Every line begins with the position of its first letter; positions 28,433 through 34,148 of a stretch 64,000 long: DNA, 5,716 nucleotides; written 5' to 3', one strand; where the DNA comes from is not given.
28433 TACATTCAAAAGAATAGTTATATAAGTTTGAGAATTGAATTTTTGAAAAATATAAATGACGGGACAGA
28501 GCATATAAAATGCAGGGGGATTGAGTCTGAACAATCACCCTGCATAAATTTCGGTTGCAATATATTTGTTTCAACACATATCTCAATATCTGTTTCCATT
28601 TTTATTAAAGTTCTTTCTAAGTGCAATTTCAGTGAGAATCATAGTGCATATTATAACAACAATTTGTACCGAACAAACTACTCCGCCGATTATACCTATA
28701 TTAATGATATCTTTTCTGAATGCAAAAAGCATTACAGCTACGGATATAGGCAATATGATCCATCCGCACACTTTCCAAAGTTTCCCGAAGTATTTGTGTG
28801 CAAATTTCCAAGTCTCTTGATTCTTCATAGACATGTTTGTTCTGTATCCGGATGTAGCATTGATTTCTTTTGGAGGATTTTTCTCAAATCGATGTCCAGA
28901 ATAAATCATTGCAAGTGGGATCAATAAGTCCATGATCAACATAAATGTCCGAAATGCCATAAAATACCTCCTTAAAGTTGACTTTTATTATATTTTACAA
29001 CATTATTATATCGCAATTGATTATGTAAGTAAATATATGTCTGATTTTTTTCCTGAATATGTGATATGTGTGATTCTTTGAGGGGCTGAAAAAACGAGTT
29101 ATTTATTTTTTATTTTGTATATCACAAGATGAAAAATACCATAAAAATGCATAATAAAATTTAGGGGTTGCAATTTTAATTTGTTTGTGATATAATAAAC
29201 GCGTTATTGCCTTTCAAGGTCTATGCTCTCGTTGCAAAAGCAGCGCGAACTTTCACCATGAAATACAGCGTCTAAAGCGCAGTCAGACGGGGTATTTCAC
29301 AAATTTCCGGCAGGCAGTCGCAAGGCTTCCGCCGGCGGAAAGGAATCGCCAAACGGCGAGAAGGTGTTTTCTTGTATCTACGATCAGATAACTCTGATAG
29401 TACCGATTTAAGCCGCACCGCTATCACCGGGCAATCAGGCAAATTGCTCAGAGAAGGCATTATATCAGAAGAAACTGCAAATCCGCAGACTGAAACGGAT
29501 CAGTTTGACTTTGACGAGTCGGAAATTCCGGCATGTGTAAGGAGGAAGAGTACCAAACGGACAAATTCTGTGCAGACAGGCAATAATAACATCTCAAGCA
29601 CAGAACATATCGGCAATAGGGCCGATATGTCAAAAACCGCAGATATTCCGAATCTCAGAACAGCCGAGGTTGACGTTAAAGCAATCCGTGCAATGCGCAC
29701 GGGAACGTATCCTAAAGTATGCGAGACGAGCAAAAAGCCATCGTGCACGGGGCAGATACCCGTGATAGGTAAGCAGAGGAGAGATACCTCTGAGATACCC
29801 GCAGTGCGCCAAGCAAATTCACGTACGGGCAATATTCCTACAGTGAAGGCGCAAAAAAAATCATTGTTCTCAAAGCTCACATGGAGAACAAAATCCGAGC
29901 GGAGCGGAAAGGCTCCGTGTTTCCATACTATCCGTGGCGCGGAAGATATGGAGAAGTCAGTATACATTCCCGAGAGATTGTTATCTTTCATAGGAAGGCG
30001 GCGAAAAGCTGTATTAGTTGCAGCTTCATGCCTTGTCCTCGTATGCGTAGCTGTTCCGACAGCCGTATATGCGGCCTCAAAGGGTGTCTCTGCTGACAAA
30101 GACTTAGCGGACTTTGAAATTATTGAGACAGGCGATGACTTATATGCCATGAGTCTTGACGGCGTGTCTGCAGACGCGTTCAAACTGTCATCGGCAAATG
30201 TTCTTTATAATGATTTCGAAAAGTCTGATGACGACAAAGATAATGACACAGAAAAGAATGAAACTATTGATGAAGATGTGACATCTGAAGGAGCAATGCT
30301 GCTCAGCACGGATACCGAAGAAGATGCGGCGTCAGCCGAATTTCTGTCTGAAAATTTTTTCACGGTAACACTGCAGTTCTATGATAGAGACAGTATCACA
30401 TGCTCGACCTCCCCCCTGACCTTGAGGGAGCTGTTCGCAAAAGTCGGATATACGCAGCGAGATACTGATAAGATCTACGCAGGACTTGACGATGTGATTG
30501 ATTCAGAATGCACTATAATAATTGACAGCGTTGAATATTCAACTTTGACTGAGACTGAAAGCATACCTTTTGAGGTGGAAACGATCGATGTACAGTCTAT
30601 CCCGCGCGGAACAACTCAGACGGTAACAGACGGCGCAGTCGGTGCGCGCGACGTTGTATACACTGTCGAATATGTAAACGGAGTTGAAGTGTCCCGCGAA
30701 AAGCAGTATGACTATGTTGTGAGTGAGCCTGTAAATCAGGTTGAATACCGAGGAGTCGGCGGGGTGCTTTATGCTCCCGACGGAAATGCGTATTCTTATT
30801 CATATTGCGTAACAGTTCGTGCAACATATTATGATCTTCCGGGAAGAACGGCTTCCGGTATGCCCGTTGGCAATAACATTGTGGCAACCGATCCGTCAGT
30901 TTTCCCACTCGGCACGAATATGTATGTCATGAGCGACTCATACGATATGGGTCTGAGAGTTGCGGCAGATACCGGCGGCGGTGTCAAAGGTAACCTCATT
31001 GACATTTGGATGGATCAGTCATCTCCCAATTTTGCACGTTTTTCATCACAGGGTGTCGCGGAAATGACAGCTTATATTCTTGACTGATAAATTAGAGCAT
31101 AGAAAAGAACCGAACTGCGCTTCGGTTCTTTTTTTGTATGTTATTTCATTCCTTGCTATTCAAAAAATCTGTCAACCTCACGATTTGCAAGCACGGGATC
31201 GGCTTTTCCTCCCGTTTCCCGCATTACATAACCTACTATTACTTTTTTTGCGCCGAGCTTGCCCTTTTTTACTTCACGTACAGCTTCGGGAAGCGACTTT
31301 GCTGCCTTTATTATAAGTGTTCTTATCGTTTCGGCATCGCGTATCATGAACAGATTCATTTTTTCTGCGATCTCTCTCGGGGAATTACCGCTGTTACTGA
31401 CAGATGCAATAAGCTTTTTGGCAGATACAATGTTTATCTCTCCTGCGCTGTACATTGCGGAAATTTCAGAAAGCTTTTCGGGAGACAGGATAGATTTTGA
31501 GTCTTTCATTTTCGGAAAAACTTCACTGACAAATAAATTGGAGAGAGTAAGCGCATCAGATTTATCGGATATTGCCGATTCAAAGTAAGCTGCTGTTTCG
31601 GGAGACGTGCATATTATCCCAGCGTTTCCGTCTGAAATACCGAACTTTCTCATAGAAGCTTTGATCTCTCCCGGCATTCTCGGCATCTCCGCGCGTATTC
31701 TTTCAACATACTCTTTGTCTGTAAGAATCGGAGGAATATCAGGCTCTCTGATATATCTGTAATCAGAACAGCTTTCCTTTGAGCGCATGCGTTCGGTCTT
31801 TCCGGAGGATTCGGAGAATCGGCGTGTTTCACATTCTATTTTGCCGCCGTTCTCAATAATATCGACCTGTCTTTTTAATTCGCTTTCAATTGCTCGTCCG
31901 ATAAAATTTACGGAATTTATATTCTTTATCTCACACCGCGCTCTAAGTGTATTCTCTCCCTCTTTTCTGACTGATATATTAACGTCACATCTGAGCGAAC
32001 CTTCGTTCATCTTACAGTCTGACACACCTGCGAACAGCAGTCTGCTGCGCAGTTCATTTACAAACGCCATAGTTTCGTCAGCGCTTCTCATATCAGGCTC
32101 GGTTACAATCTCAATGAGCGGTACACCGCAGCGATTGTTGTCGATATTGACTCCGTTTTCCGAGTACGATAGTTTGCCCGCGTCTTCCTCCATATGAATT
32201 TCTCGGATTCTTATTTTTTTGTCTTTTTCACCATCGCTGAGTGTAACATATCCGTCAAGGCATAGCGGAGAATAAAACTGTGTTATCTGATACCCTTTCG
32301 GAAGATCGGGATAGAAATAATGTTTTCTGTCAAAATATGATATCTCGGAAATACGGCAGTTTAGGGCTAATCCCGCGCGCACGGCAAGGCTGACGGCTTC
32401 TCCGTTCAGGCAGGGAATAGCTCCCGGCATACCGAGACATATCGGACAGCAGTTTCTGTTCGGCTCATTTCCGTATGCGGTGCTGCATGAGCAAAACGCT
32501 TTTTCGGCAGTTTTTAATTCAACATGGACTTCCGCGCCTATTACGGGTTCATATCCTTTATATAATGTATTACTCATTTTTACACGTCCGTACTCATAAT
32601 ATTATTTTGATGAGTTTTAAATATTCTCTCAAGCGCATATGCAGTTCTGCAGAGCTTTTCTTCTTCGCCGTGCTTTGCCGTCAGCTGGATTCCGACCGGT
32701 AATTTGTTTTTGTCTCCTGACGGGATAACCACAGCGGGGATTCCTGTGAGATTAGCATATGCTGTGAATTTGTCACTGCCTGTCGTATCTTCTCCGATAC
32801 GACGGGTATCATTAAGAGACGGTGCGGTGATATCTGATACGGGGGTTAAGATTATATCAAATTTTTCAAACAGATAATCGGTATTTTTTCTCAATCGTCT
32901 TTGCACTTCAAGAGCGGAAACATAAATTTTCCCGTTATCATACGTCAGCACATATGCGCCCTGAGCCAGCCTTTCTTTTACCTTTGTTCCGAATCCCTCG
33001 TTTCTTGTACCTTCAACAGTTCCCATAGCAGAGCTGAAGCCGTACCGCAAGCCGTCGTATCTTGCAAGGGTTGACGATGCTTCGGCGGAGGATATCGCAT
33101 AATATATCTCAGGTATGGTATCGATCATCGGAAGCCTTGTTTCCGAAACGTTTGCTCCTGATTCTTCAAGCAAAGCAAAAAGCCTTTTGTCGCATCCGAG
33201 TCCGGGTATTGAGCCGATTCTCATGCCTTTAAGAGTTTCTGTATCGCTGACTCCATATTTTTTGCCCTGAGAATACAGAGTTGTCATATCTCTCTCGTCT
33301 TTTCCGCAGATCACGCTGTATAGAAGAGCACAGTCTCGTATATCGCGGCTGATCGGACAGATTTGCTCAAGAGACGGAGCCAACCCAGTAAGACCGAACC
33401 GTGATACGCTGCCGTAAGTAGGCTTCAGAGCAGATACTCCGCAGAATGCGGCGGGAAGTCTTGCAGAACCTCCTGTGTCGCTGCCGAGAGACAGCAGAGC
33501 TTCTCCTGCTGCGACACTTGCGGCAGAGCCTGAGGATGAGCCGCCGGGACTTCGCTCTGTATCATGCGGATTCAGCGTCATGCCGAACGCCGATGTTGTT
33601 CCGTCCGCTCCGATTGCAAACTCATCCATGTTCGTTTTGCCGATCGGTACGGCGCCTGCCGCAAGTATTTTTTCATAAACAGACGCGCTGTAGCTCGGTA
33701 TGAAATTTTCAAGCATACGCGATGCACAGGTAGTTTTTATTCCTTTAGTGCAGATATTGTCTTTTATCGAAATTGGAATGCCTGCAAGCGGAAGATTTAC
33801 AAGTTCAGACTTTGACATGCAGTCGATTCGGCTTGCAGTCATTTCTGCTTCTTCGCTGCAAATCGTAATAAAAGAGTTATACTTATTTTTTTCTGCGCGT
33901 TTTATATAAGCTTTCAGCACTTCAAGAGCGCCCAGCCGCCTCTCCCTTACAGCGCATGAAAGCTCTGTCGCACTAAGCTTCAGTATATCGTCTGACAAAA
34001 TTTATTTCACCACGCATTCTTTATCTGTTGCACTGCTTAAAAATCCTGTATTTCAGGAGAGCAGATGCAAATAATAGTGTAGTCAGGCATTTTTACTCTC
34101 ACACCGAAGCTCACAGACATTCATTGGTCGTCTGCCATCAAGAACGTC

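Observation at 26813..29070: About 70-bp diverged direct repeat with a conserved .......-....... core brackets an AT-rich two-gene islet and supplies two minus-strand promoters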

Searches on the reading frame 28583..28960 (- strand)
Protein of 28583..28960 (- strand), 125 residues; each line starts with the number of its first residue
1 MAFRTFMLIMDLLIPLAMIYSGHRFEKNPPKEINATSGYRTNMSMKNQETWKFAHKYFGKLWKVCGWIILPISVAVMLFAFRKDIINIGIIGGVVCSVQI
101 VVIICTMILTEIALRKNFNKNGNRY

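Call 7: search_protein_families(library=pfam, proteins=[window:28583-28960:-])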
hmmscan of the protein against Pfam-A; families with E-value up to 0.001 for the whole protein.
window:28583-28960:- (125 aa): 1 family
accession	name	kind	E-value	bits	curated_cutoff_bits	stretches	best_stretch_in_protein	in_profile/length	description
PF13630.11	SdpI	-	2.4e-19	69.7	28.2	1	32-109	3-70/71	SdpI/YfhL protein family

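Call 13: find_encoding_contigs(protein=window:28583-28960:-, flank=10000, max_places=10)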
Protein window:28583-28960:- (125 aa): 4 contigs read that carry it; 4 places shown.
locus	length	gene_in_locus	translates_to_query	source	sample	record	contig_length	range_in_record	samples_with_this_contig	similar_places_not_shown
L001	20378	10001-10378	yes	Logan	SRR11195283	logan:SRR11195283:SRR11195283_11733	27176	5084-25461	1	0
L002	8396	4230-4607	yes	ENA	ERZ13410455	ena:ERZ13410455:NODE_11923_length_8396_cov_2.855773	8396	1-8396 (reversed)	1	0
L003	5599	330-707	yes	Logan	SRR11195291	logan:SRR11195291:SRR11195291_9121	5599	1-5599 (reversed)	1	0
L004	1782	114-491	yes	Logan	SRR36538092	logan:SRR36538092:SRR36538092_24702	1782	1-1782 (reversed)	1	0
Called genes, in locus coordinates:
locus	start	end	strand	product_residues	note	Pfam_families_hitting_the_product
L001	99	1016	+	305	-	PF02517:Rce1-like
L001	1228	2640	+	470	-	PF02618:YceG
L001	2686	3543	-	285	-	PF03631:Virul_fac_BrkB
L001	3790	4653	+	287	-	PF01261:AP_endonuc_2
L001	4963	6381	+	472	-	PF01425:Amidase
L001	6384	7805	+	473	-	PF02934:GatB_N, PF02637:GatB_Yqey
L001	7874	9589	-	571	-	PF07501:G5, PF06725:3D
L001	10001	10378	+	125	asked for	PF13630:SdpI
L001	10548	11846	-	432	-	PF03572:Peptidase_S41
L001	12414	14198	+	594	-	PF13522:GATase_6, PF12481:DUF3700, PF13537:GATase_7, PF00733:Asn_synthase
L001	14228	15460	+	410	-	-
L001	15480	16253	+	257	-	PF01177:Asp_Glu_race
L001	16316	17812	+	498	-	PF01225:Mur_ligase, PF08245:Mur_ligase_M, PF02875:Mur_ligase_C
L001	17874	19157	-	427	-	PF01964:ThiC_Rad_SAM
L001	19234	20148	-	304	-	PF08543:Phos_pyr_kin, PF00294:PfkB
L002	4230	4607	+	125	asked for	PF13630:SdpI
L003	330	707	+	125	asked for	PF13630:SdpI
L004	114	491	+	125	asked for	PF13630:SdpI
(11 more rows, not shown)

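Call 51: find_related_loci(query=window:28583-28960:-, collection=viral_contigs, flank=3000)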
Query window:28583-28960:- (125 aa) in viral_contigs; peptide patterns used: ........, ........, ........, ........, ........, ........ (x = any residue, [..] = any of these).
25 stretches matched a pattern, but none encodes a relative of the query by tblastn (E <= 1e-3).

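Call 57: search_protein_families(library=ncbifam, proteins=[window:28583-28960:-], max_evalue=0.01)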
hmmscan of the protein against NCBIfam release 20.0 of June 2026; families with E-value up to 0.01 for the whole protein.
window:28583-28960:- (125 aa): 0 families

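Call 59: search_protein_representatives(protein=window:28583-28960:-)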
Query: 125 residues. Proteins with E-value up to 0.001 (for the whole library): 2515; up to 1e-10: 915; up to 1e-30: 16. The best 150 are listed.
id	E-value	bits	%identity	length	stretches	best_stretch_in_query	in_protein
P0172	3.0e-39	150.1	56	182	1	1-124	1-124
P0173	1.4e-38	147.9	36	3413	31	26-61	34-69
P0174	3.5e-36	140.2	52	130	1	1-124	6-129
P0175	3.2e-35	137.1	55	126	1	5-123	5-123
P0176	3.6e-35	136.9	55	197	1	1-118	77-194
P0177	1.9e-34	134.6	50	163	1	2-124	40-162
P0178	1.5e-33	131.7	49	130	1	1-124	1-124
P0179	3.1e-33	130.7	50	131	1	1-124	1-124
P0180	8.5e-33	129.3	51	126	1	1-124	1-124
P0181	1.8e-32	128.2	55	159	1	1-111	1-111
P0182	3.1e-32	127.4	53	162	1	1-119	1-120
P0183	3.6e-32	127.2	51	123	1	7-124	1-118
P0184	5.6e-32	126.6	49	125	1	1-124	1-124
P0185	1.5e-31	125.2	54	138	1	24-124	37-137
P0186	2.6e-31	124.4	50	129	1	2-124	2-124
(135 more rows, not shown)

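Call 62: list_cluster_members(proteins=[P0031, P0151, window:28583-28960:-, window:29372-31087:+])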
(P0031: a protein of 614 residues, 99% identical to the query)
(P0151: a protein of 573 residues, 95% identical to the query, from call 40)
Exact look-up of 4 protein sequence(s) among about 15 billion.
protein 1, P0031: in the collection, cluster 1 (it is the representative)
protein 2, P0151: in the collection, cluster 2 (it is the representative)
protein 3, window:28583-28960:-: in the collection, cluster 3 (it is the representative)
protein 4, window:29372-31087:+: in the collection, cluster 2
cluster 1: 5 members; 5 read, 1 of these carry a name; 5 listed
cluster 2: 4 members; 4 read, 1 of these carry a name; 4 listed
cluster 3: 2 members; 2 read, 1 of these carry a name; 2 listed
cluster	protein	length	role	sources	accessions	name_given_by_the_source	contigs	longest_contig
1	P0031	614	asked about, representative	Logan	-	-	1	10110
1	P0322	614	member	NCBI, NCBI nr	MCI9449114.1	MAG: asparagine synthase (glutamine-hydrolyzing) [Clostridiales bacterium] | asparagine synthase (glutamine-hydrolyzing) [Clostridiales bacterium]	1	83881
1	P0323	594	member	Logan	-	-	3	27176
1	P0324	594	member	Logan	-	-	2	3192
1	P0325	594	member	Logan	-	-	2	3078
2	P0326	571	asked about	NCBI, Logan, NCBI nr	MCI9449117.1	MAG: hypothetical protein HFE30_02535 [Clostridiales bacterium] | hypothetical protein [Clostridiales bacterium]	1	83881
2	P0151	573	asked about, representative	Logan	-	-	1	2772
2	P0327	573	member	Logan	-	-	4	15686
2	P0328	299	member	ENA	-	-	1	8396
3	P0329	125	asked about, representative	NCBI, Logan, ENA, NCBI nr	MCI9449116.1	MAG: SdpI family protein [Clostridiales bacterium] | SdpI family protein [Clostridiales bacterium]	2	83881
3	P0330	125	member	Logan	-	-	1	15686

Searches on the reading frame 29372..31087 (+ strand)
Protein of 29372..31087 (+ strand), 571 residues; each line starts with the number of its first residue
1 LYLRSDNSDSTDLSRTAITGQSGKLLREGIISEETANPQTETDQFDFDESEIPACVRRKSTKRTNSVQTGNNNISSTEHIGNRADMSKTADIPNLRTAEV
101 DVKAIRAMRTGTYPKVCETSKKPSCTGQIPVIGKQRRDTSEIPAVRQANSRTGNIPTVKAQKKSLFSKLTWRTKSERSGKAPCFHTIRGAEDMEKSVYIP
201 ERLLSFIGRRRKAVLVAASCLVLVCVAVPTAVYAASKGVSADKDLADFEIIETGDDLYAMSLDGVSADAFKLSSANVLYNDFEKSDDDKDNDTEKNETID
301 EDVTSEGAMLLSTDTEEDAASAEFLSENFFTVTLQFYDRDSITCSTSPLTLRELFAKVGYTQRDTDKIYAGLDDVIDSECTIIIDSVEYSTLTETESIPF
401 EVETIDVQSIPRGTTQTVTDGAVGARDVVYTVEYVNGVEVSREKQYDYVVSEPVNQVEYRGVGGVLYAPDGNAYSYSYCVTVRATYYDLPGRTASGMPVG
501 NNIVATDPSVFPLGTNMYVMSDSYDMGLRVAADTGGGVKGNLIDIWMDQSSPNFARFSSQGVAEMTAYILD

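Call 7: search_protein_families(library=pfam, proteins=[window:29372-31087:+])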
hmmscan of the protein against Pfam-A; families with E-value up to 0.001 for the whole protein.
window:29372-31087:+ (571 aa): 2 families
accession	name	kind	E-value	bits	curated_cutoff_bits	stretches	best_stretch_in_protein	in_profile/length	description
PF07501.17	G5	-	7.8e-15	55.3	23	1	390-461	2-73/75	G5 domain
PF06725.17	3D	-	3.1e-11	43.8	23.8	1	504-549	3-51/72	3D domain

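Call 40: find_homologous_proteins(query=window:29372-31087:+, max_evalue=1e-40)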
Query window:29372-31087:+ (571 aa): 21 proteins with E <= 1e-40 among 8000 candidates.
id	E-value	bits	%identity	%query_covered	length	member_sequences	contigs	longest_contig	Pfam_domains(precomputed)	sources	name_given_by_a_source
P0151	0.0e+0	1200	95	100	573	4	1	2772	PF07501.18,PF06725.18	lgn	-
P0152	1.3e-110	388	41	100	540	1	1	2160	PF07501.18,PF06725.18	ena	-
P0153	7.4e-110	386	55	65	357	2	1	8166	PF07501.18,PF06725.18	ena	-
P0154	3.6e-108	380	46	77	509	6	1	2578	PF07501.18,PF06725.18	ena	-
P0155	1.3e-105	372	49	70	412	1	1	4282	PF07501.18,PF06725.18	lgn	-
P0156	2.6e-105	371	40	100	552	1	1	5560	PF07501.18,PF06725.18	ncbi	-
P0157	6.5e-105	370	51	65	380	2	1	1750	PF07501.18,PF06725.18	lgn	-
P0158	2.9e-104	367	47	76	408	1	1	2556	PF07501.18,PF06725.18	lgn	-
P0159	1.0e-103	366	38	100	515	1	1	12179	PF07501.18,PF06725.18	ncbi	-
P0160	2.0e-101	358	47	65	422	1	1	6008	PF07501.18,PF06725.18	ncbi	-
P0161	5.6e-99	350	45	70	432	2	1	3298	PF07501.18,PF06725.18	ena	-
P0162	1.9e-98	348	47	65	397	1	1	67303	PF07501.18,PF06725.18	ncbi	-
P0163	4.4e-93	331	46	65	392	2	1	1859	PF07501.18,PF06725.18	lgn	-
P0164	1.4e-92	329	49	62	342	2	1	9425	PF07501.18,PF06725.18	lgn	-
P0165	6.9e-92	327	47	65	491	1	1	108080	PF07501.18,PF06725.18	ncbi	-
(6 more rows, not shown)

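Call 41: find_encoding_contigs(protein=P0151, flank=8000, max_places=6)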
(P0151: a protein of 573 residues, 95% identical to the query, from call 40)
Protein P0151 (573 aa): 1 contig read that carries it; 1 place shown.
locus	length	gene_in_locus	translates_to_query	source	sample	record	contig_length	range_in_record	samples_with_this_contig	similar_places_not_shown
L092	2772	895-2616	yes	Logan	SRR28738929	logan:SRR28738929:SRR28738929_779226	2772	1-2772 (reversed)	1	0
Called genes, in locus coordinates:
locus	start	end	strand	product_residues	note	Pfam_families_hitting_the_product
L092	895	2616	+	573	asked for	PF07501:G5, PF06725:3D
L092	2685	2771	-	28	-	?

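Call 57: search_protein_families(library=ncbifam, proteins=[window:29372-31087:+], max_evalue=0.01)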
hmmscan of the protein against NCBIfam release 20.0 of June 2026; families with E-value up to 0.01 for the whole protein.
window:29372-31087:+ (571 aa): 5 families
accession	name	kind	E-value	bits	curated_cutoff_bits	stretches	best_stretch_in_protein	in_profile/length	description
NF040677.1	wall_bind_EntC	exception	3.6e-07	29.4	770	1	502-549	361-404/422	cell wall-binding protein EntC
NF058633.1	StatPhSurvSpsC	equivalog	3.8e-07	29.9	280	1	502-551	127-175/223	stationary phase survival protein SpsC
NF040670.1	wall_bind_EntA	exception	9.5e-07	28.5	560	1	502-550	230-274/291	cell wall-binding protein EntA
NF040675.1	wall_bind_EntD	exception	6.1e-06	25.6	590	1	502-548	249-291/310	cell wall-binding protein EntD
NF040676.1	wall_bind_EntB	exception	2.5e-05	23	780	1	502-551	430-475/490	cell wall-binding protein EntB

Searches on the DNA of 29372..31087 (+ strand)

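Call 44: search_rna_families(sources=[L092, L089], threshold=evalue, max_evalue=1)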
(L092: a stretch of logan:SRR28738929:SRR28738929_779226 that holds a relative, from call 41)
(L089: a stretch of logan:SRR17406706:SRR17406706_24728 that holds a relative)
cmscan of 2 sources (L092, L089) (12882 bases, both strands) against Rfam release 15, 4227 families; matches with E-value up to 1: 2.
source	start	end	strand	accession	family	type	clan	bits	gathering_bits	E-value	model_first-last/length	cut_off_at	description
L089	10066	10110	-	RF00059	TPP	Cis-reg; riboswitch;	-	30.3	54.3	0.012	61-105/105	5'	TPP riboswitch aptamer (THI element)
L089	5851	5953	-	RF04178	BTnc005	Gene; sRNA;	-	20.4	174.8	0.5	1-205/205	no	Bacteroides sRNA BTnc005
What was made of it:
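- Tried and rejected: A suspected intron end in L092 was not confirmed by Rfam (call 44).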

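Call 82: search_dna_similar(query=L092:1-570:+, collection=plasmids, mode=distant, max_rows=8)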
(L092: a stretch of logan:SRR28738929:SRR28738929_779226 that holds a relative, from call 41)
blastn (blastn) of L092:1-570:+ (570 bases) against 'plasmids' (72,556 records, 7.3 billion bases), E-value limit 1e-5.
No match.

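Call 83: search_dna_similar(query=L092:1-570:+, collection=phages, mode=distant, max_rows=8)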
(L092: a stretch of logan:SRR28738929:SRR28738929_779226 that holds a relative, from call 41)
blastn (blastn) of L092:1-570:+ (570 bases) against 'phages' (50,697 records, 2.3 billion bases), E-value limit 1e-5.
No match.
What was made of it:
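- Tried and rejected: It has no match in plasmid or phage collections (calls 82, 83).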

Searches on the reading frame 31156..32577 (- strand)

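Call 7: search_protein_families(library=pfam, proteins=[window:31156-32577:-])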
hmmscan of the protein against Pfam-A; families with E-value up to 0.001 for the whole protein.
window:31156-32577:- (473 aa): 2 families
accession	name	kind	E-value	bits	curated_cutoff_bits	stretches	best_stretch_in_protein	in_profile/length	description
PF02934.20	GatB_N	-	3.9e-114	380.9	23.4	1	12-292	2-277/277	GatB/GatE catalytic domain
PF02637.23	GatB_Yqey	-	1.3e-26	93.7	27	1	331-467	2-143/148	GatB domain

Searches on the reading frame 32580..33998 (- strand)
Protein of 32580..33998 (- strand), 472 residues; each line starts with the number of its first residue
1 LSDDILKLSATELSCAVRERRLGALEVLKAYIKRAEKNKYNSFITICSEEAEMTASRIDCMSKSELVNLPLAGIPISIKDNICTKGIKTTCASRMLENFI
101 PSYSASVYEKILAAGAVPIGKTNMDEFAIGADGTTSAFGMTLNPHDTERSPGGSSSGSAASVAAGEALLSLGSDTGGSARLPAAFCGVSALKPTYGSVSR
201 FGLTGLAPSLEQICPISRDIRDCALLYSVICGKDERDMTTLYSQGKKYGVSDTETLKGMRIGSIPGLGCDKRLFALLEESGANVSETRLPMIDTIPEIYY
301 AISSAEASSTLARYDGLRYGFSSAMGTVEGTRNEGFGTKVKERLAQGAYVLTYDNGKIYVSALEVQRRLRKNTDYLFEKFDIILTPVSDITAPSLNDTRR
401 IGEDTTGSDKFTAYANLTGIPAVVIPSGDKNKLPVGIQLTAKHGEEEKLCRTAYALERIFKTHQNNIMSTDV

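Call 7: search_protein_families(library=pfam, proteins=[window:32580-33998:-])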
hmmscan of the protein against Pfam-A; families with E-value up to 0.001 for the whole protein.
window:32580-33998:- (472 aa): 1 family
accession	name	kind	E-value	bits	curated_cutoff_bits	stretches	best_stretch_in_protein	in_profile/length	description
PF01425.27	Amidase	-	5.1e-121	405.2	27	1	26-450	1-445/445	Amidase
